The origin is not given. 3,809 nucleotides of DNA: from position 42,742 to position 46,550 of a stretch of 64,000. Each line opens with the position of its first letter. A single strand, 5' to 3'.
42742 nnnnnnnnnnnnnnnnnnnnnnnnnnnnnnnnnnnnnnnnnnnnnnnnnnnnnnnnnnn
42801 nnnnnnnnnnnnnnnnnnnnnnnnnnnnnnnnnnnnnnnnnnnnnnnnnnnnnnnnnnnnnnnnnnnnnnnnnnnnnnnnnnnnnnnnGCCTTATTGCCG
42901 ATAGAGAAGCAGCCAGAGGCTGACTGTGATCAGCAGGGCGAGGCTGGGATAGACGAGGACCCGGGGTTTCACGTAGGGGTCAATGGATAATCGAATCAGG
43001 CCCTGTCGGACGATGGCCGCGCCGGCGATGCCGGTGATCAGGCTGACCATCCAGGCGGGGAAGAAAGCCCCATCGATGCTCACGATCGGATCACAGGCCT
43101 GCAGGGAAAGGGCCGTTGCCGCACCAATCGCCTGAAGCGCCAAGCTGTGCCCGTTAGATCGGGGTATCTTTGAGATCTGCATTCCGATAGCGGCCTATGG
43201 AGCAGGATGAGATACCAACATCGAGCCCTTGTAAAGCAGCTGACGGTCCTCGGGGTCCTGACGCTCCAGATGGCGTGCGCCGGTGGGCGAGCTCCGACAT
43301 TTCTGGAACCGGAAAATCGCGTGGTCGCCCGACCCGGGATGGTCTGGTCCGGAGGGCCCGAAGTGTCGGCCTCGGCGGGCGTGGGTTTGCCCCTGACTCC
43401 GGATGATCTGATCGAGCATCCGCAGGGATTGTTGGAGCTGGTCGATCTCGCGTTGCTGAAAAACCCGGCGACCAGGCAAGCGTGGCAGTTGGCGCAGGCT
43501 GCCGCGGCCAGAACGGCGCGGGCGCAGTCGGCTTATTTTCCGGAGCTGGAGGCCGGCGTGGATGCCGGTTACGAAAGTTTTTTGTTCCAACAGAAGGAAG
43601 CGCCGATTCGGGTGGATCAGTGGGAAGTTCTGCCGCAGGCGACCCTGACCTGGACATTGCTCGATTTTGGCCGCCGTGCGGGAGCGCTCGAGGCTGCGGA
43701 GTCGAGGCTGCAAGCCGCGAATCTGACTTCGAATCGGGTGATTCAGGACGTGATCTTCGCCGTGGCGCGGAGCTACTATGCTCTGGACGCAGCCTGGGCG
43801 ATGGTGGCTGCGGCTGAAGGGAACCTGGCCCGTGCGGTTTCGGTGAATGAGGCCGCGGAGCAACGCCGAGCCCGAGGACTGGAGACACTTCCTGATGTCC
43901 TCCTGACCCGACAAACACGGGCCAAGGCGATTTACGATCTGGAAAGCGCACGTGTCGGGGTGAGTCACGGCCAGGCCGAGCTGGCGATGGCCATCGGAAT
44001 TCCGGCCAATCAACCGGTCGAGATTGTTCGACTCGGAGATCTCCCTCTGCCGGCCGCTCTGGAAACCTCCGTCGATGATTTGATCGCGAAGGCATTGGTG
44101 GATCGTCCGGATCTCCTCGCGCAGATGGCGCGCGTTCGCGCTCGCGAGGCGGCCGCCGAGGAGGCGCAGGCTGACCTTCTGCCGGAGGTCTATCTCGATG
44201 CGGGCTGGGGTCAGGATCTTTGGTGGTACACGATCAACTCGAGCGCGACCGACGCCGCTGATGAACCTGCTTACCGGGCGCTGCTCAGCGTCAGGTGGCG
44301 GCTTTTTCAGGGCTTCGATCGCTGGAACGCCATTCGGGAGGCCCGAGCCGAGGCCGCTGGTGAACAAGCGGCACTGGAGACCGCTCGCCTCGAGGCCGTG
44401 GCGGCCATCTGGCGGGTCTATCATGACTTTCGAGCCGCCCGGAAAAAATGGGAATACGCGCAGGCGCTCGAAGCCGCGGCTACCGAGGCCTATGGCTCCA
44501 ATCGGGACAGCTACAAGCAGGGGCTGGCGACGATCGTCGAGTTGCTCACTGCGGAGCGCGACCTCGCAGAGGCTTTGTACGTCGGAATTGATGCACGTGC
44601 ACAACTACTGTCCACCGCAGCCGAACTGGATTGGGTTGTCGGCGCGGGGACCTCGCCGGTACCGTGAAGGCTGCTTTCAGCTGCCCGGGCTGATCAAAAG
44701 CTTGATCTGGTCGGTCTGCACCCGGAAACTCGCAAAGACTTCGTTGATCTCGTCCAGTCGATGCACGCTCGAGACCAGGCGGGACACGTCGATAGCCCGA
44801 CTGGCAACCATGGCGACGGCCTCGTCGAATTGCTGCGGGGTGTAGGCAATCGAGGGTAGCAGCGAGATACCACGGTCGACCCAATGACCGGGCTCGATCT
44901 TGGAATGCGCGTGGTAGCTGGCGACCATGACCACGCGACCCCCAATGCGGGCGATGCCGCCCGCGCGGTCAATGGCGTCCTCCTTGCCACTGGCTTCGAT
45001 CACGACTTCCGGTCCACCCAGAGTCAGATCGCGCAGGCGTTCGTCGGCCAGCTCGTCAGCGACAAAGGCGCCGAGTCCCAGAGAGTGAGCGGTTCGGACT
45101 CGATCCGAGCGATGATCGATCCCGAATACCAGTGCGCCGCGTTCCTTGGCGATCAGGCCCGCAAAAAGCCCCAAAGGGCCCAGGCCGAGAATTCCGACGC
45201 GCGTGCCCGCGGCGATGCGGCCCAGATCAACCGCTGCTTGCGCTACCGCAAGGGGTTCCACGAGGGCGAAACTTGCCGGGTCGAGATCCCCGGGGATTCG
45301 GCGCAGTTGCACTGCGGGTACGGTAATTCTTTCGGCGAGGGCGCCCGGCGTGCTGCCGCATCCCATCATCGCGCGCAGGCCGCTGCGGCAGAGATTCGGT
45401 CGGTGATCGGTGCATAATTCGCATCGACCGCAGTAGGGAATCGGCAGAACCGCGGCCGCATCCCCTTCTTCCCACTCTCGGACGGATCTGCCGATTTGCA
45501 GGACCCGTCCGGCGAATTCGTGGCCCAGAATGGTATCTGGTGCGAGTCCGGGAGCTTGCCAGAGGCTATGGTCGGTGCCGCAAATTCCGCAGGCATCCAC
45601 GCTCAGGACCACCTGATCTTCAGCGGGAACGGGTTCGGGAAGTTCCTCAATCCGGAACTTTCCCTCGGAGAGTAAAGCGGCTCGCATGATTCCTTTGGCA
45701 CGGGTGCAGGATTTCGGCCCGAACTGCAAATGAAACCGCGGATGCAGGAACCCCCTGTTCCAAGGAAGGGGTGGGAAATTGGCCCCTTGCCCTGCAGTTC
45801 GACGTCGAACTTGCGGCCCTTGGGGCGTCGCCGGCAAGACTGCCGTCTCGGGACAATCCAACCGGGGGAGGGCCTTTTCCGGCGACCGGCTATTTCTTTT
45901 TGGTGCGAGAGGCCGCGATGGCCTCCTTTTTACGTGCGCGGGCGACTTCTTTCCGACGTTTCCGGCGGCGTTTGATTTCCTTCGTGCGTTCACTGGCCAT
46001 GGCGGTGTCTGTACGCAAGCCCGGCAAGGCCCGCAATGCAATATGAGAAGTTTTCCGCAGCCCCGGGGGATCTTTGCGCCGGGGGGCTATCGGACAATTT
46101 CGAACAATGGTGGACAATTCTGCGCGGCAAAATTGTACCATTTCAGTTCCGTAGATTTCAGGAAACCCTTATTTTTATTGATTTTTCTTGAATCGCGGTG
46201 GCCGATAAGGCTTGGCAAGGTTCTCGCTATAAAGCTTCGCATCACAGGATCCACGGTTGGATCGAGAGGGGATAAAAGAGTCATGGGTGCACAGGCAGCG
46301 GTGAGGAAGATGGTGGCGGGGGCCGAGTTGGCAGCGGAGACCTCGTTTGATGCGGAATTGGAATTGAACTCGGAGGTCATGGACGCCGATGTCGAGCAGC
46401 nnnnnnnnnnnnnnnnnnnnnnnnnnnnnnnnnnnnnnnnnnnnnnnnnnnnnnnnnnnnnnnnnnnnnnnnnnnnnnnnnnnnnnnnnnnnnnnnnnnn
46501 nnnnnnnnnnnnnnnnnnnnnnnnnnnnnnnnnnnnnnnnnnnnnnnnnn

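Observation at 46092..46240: Structured regulatory region: phased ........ repeats, AT-rich tract, sigma-54-like -24/-12 element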

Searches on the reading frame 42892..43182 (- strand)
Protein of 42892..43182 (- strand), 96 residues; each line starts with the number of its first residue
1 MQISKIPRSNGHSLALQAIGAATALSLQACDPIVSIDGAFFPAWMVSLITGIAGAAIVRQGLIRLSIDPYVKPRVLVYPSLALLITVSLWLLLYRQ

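Call 10: search_protein_families(library=pfam, proteins=[window:42892-43182:-], max_evalue=0.01)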
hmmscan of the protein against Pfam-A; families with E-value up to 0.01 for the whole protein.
window:42892-43182:- (96 aa): 1 family
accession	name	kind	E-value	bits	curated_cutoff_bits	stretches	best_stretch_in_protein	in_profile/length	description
PF17090.10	Ytca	-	1.1e-15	58.3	28.8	1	32-94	2-62/62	YtcA family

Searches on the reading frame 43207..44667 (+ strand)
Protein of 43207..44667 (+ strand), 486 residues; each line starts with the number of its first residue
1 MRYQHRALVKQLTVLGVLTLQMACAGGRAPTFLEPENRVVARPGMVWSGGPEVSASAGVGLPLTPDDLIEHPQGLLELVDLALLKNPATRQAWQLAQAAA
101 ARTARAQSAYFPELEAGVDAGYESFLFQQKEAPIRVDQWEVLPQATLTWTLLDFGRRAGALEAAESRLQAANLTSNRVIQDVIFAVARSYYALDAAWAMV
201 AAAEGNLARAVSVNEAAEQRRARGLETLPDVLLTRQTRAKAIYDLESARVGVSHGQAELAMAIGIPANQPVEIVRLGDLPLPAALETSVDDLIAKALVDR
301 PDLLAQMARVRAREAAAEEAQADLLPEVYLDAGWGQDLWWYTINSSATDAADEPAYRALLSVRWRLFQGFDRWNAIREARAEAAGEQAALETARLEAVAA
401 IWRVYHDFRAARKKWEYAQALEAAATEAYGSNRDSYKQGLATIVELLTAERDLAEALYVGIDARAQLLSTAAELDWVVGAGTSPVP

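Call 10: search_protein_families(library=pfam, proteins=[window:43207-44667:+], max_evalue=0.01)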
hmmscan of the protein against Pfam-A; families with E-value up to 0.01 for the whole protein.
window:43207-44667:+ (486 aa): 1 family
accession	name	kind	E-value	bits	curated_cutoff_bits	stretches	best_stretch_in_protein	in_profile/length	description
PF02321.23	OEP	-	3.9e-44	151.1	22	2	290-474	2-182/187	Outer membrane efflux protein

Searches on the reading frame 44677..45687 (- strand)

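Call 10: search_protein_families(library=pfam, proteins=[window:44677-45687:-], max_evalue=0.01)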
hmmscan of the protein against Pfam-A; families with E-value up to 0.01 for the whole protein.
window:44677-45687:- (336 aa): 3 families
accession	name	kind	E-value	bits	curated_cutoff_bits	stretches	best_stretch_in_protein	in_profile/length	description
PF08240.17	ADH_N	-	4.5e-22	78.7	23.5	1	23-132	2-103/104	Alcohol dehydrogenase GroES-like domain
PF00107.32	ADH_zinc_N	-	3.2e-19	69.6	31.8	1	171-295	1-128/129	Zinc-binding dehydrogenase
PF16912.11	Glu_dehyd_C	-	8.4e-05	22.6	34.9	1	142-331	6-208/211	Glucose dehydrogenase C-terminus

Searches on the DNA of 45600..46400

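Call 55: search_rna_families(source=window, start=45600, end=46400, threshold=evalue, max_evalue=1)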
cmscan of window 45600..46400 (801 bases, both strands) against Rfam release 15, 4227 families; matches with E-value up to 1: 0.
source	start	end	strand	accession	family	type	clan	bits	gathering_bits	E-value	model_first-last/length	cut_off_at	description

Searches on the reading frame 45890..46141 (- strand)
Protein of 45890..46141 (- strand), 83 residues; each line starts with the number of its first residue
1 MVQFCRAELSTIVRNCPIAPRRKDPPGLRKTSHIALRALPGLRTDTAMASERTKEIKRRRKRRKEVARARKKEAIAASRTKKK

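Call 10: search_protein_families(library=pfam, proteins=[window:45890-46141:-], max_evalue=0.01)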
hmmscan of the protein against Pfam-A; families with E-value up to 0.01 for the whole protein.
window:45890-46141:- (83 aa): 0 families

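Call 11: search_protein_families(library=ncbifam, proteins=[window:45890-46141:-], max_evalue=0.01)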
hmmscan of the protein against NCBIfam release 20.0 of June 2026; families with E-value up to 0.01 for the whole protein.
window:45890-46141:- (83 aa): 0 families

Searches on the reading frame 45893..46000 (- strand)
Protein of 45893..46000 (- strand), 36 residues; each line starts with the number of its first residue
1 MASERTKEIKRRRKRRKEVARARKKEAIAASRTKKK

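Call 41: search_protein_families(library=pfam, proteins=[window:45893-46000:-], max_evalue=1)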
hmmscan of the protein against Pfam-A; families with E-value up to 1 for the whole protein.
seq(36 aa): 1 family
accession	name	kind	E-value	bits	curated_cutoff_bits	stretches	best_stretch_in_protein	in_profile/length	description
PF20607.3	DUF6800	-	0.058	14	25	1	4-33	1-29/43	Family of unknown function (DUF6800)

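Call 42: search_protein_families(library=ncbifam, proteins=[window:45893-46000:-], max_evalue=1)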
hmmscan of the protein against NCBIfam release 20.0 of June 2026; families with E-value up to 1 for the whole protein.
seq(36 aa): 0 families
